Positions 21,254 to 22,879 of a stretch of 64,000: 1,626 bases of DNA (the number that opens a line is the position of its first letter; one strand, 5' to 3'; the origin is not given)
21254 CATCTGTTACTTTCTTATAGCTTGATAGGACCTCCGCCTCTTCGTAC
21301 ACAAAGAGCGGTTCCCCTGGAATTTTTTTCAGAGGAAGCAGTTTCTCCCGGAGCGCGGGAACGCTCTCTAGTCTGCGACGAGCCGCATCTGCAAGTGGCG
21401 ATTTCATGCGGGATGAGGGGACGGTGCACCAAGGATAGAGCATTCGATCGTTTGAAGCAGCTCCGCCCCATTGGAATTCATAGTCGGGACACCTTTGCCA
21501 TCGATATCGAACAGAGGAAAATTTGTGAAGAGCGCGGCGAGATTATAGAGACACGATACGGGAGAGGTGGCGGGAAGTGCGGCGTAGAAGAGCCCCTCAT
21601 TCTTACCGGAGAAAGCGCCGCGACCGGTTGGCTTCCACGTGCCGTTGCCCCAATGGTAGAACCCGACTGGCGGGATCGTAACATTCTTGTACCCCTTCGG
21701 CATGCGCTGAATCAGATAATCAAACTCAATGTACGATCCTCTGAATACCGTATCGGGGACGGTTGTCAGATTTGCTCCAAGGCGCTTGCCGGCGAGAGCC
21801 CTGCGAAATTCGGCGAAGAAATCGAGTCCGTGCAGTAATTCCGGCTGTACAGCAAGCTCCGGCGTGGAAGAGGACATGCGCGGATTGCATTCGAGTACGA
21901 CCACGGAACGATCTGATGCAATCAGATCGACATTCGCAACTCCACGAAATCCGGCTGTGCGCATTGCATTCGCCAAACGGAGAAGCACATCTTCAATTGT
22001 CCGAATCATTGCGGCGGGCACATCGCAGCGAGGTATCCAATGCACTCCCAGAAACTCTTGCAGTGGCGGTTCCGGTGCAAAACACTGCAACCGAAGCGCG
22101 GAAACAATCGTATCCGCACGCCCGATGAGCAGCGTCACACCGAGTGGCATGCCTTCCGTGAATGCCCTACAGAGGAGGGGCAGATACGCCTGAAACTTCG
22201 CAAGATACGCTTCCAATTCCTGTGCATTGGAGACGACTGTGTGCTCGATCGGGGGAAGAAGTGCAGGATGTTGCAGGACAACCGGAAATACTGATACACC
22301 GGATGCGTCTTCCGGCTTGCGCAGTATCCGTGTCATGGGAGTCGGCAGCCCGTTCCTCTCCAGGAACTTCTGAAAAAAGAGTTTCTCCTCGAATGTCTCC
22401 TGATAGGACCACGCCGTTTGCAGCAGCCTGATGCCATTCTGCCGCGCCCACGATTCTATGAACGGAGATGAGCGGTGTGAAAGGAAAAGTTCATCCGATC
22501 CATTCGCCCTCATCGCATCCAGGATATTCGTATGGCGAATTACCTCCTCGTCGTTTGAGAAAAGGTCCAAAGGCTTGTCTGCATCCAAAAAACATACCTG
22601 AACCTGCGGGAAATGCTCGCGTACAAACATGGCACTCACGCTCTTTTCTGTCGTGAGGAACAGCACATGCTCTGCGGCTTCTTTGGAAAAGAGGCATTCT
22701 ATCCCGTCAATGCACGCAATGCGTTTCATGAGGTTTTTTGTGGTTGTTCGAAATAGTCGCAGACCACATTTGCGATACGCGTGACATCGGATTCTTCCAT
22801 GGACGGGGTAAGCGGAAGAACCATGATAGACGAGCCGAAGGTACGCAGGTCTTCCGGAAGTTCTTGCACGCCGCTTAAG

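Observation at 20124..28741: Translationally coupled six-gene operon rich in ATP-grasp ligases: ribosome-independent peptide/amide biosynthesis of unknown product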

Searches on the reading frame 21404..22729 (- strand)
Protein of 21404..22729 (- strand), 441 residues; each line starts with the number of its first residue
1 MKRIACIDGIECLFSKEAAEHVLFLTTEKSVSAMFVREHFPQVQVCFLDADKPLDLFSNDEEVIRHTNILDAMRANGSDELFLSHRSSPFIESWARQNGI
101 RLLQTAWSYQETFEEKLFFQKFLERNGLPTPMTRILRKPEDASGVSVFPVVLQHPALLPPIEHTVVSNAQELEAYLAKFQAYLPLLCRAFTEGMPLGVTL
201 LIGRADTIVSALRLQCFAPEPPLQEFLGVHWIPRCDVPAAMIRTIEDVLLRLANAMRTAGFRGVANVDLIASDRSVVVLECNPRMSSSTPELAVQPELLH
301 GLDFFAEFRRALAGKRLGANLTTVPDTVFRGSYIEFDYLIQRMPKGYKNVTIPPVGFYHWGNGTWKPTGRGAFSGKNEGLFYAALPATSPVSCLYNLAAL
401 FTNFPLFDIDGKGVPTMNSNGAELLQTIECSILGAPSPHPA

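Call 4: search_protein_families(library=pfam, proteins=[window:21404-22729:-], max_evalue=0.01)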
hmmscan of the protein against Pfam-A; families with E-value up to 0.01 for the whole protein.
window:21404-22729:- (441 aa): 1 family
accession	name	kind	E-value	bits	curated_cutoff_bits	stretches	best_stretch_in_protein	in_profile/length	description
PF02655.19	ATP-grasp_3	-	3.1e-06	27.8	23.2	1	114-287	2-159/160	ATP-grasp domain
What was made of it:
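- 21404..22729 (-): g5: 441-aa single ATP-grasp ligase of a distinct family. ATP-grasp_3 at 27.8 bits, above the 23.2 cut-off (call 4).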

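Call 5: search_protein_families(library=ncbifam, proteins=[window:21404-22729:-], max_evalue=0.01)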
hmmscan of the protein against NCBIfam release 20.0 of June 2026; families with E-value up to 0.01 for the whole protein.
window:21404-22729:- (441 aa): 7 families
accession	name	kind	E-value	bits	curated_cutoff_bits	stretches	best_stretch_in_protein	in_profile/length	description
TIGR01369.1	CPSaseII_lrg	equivalog_domain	8e-09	33.7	1027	1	97-293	651-849/1052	carbamoyl-phosphate synthase (glutamine-hydrolyzing) large subunit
NF003671.0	PRK05294.1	equivalog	5.3e-08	30.9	599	1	96-291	647-844/1058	carbamoyl-phosphate synthase large subunit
NF009402.0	PRK12767.1-1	equivalog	1e-05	24.6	218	0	111-177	111-178/329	carbamoyl phosphate synthase-like protein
NF053643.1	Ddl_archaea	equivalog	5e-05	22.4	500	1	97-286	88-273/367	putative pseudomurein biosynthesis ATP-grasp protein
TIGR00768.1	rimK_fam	subfamily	0.0025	17.2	143.4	0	250-286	223-256/276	RimK family alpha-L-glutamate ligase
NF040722.1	MfnD_Meth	equivalog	0.0073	15.8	400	0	258-298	224-264/288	tyramine--L-glutamate ligase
NF005315.0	PRK06849.1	equivalog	0.0079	15.2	406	0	257-288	247-279/389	hypothetical protein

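Call 64: search_solved_structures(query=A5, max_evalue=0.1, show_alignments=1)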
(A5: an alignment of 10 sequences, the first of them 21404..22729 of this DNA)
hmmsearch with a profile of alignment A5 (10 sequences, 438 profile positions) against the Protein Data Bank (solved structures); distinct sequences matched with E-value up to 0.1: 7.
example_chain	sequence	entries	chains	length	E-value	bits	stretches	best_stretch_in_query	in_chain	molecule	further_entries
1a9x_A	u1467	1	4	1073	2.1e-10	43.1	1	244-295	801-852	CARBAMOYL PHOSPHATE SYNTHETASE (LARGE CHAIN)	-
1ce8_A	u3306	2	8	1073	4.2e-10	42.1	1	244-295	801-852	PROTEIN (CARBAMOYL-PHOSPHATE SYNTHASE) | carbamoyl phosphate synthetase large chain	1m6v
1bxr_A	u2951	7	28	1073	4.2e-10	42.1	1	244-295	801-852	CARBAMOYL-PHOSPHATE SYNTHASE | CARBAMOYL PHOSPHATE SYNTHETASE: LARGE SUBUNIT | CARBAMOYL PHOSPHATE SYNTHETASE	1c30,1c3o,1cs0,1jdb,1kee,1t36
5dot_A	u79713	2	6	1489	6.6e-07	31.6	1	235-297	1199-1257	Carbamoyl-phosphate synthase [ammonia], mitochondrial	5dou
6uel_A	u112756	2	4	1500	6.8e-07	31.5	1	235-297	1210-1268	Carbamoyl-phosphate synthase [ammonia], mitochondrial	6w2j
7r8p_A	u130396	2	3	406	0.00014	23.9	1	259-314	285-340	ATP-grasp domain-containing protein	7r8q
3ax6_A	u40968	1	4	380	0.0089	18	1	112-177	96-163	Phosphoribosylaminoimidazole carboxylase, ATPase subunit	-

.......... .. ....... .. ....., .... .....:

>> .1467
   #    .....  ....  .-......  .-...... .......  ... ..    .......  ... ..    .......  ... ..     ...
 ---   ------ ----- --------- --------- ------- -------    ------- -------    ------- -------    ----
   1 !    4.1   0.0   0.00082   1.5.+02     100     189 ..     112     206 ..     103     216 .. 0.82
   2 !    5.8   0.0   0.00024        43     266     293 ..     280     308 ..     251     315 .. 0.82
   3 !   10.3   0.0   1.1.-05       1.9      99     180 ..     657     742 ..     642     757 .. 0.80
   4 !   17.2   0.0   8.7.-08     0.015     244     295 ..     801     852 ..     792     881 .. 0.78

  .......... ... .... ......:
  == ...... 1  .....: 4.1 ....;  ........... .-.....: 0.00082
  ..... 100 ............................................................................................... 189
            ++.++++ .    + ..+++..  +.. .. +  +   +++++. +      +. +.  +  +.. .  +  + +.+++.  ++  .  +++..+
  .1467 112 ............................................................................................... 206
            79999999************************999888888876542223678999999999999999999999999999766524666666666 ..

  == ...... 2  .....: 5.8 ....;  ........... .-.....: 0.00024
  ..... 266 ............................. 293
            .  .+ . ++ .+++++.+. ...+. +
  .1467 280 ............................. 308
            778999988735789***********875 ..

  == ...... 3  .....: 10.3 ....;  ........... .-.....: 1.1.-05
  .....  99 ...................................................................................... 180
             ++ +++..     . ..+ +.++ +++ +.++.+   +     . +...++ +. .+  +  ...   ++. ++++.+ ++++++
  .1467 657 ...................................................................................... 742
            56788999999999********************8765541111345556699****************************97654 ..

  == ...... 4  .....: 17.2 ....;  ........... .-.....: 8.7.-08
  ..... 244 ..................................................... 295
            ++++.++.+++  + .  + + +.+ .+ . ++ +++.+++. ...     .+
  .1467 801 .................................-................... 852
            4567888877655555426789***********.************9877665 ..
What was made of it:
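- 21404..22729 (-): The family profile matches the ATP-grasp domains of carbamoyl-phosphate synthetase (2.1e-10) (call 64).
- Closest known: BtrJ/BtrK. Different: There is no acyl carrier protein (BtrI) and no NIS synthetase. g5 is a separate ATP-grasp family (call 64).
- Checked: Single ATP-grasp (calls 4, 64).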

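Call 72: search_protein_families(library=padloc, proteins=[window:21404-22729:-], max_evalue=0.01)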
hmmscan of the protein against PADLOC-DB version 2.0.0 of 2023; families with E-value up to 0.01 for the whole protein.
window:21404-22729:- (441 aa): 0 families
